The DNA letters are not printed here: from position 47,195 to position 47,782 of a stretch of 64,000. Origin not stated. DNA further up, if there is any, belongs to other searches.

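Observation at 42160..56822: Segmental duplication encoding two giant T9SS-type surface proteins, each coupled to a paralogous TPR lipoprotein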

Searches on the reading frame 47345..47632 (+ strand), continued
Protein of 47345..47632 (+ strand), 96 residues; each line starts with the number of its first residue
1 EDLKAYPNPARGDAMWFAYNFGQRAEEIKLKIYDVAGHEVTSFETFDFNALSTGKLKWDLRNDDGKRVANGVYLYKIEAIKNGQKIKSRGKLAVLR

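Call 84: find_encoding_contigs(protein=P0286, flank=10000, max_places=1)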
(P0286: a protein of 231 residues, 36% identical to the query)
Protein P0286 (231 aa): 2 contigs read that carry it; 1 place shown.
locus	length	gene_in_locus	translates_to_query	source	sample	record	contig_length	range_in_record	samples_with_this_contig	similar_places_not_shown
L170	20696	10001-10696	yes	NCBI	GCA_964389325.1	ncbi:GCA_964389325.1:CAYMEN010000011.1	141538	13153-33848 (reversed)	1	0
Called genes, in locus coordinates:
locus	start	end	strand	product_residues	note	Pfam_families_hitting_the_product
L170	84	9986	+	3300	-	PF12245:Big_3_2 (faint), PF19077:Big_13 (faint)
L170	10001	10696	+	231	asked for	PF07719:TPR_2 (faint)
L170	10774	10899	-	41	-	-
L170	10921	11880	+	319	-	-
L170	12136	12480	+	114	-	PF01740:STAS, PF13466:STAS_2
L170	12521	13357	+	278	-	PF08501:Shikimate_dh_N, PF18317:SDH_C (weak)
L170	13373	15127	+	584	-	PF05157:MshEN, PF00437:T2SSE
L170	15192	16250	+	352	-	PF00437:T2SSE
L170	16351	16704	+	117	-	PF07963:N_methyl, PF26697:ComGC_C (faint)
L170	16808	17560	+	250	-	PF06750:A24_N_bact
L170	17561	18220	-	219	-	PF02985:HEAT (faint), PF13646:HEAT_2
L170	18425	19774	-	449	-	-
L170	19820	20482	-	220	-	PF00834:Ribul_P_3_epim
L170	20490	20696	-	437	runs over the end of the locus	PF00069:Pkinase, PF07714:PK_Tyr_Ser-Thr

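Call 87: search_solved_structures(query=A1, max_evalue=1)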
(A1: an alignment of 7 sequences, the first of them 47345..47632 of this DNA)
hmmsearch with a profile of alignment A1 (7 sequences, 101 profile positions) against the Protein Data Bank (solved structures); distinct sequences matched with E-value up to 1: 41.
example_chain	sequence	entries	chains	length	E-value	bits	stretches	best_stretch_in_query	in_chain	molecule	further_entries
6za2_A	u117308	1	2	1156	5.8e-12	49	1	5-97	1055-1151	Por secretion system protein porU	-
1xf1_A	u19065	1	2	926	4.6e-05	26.9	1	20-90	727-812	C5a peptidase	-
8bty_A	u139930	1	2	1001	5.3e-05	26.7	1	20-90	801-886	C5a peptidase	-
5m11_A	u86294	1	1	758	0.0002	24.8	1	6-101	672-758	Immunoreactive 84kD antigen PG93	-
3eif_A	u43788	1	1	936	0.00038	23.9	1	20-90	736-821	C5a peptidase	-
7yzx_A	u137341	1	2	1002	0.00042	23.8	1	20-90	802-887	C5a peptidase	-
7bj3_A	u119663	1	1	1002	0.00042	23.8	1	20-90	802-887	C5a peptidase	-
7eh9_A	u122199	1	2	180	0.021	18.4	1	25-90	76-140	Basal-body rod modification protein FlgD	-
4zzk_A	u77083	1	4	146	0.024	18.2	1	35-86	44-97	Basal-body rod modification protein FlgD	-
4zzf_A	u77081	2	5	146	0.024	18.1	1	35-86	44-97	Flagellar basal body rod modification protein | Basal-body rod modification protein FlgD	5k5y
7bhq_A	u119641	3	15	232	0.028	18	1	25-90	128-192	Basal-body rod modification protein FlgD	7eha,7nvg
2ygl_A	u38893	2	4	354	0.065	16.8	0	18-81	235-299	BLOOD GROUP A-AND B-CLEAVING ENDO-BETA-GALACTOSIDASE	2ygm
6xi3_AAA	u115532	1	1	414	0.092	16.3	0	12-53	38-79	Large adhesion protein (Lap) involved in biofilm formation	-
3dz8_A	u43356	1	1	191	0.33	14.5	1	20-69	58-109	Ras-related protein Rab-3B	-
3rab_A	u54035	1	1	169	0.38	14.3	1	22-69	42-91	PROTEIN (RAB3A)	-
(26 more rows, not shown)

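Call 89: search_protein_families(library=pfam, proteins=[L170:10921-11880:+, L166:4924-5745:+, L166:8374-8898:+, L167:4575-5852:-], max_evalue=0.01)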
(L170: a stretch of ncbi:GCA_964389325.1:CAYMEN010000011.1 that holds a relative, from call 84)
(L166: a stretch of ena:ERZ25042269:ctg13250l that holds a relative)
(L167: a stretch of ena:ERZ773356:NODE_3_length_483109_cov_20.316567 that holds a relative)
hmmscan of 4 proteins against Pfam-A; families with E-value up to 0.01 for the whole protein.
L170:10921-11880:+ (319 aa): 5 families
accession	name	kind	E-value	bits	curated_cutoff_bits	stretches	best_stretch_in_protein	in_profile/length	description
PF03687.19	UPF0164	-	3.1e-05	23.4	21.4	1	33-94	44-105/325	Uncharacterised protein family (UPF0164)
PF19572.5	PorV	-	3.5e-05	23.9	27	0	161-254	124-235/243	Type IX secretion system protein PorV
PF18990.6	DUF5723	-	4.8e-05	23.6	26.8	1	191-244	214-265/376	Family of unknown function (DUF5723)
PF03349.22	Toluene_X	-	0.0001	21.3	29.7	1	28-94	9-76/421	Outer membrane protein transport protein (OMPP1/FadL/TodX)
PF16956.11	Porin_7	-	0.0068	16.3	26.6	0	246-298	202-255/287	Putative general bacterial porin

L166:4924-5745:+ (273 aa): 0 families

L166:8374-8898:+ (174 aa): 0 families

L167:4575-5852:- (425 aa): 0 families

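Call 91: search_protein_families(library=ncbifam, proteins=[L170:10921-11880:+, L168:4058-4993:+, L168:4990-5814:+, L168:935-3958:+], max_evalue=0.01)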
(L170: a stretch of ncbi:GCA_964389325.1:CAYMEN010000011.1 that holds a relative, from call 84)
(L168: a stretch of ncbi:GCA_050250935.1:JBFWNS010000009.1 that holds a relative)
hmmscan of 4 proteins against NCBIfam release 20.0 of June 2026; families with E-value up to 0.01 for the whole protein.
L170:10921-11880:+ (319 aa): 5 families
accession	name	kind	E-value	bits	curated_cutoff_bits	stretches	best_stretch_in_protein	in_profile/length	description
NF033709.1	PorV_fam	subfamily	3.5e-39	135.3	90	1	29-316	3-323/326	PorV/PorQ family protein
NF052325.1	PorVQ2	equivalog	1.2e-28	100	325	1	23-218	20-202/354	putative type IX sorting system protein PorV2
NF033711.1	T9SS_PorQ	equivalog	1.5e-19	70.2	220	2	151-239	123-210/335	type IX secretion system protein PorQ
NF033710.1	T9SS_OM_PorV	equivalog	4.8e-14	52.3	250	2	154-255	130-248/367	type IX secretion system outer membrane channel protein PorV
NF053685.1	BamG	equivalog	0.00092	18.4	250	0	224-281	247-303/397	BamG family beta-barrel-assembly machinery protein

L168:4058-4993:+ (311 aa): 4 families
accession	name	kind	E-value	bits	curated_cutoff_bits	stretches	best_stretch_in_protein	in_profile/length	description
NF033709.1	PorV_fam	subfamily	2.9e-19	69.8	90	2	30-173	5-140/326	PorV/PorQ family protein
NF052325.1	PorVQ2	equivalog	1.7e-14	53.5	325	1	30-208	28-202/354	putative type IX sorting system protein PorV2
NF033711.1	T9SS_PorQ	equivalog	5.6e-05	22.3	220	1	6-203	5-186/335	type IX secretion system protein PorQ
NF033710.1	T9SS_OM_PorV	equivalog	0.00035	19.9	250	1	30-117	27-117/367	type IX secretion system outer membrane channel protein PorV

L168:4990-5814:+ (274 aa): 0 families

L168:935-3958:+ (1007 aa): 0 families

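Call 94: search_solved_structures(query=L170:10921-11877:+, max_evalue=1)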
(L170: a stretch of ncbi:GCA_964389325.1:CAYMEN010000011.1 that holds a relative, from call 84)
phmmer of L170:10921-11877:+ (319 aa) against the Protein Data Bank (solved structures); distinct sequences matched with E-value up to 1: 1.
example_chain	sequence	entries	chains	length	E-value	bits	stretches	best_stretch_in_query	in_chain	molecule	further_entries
6h3i_F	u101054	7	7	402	0.00017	24.4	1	25-241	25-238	PorV | Type IX secretion system protein PorV domain-containing protein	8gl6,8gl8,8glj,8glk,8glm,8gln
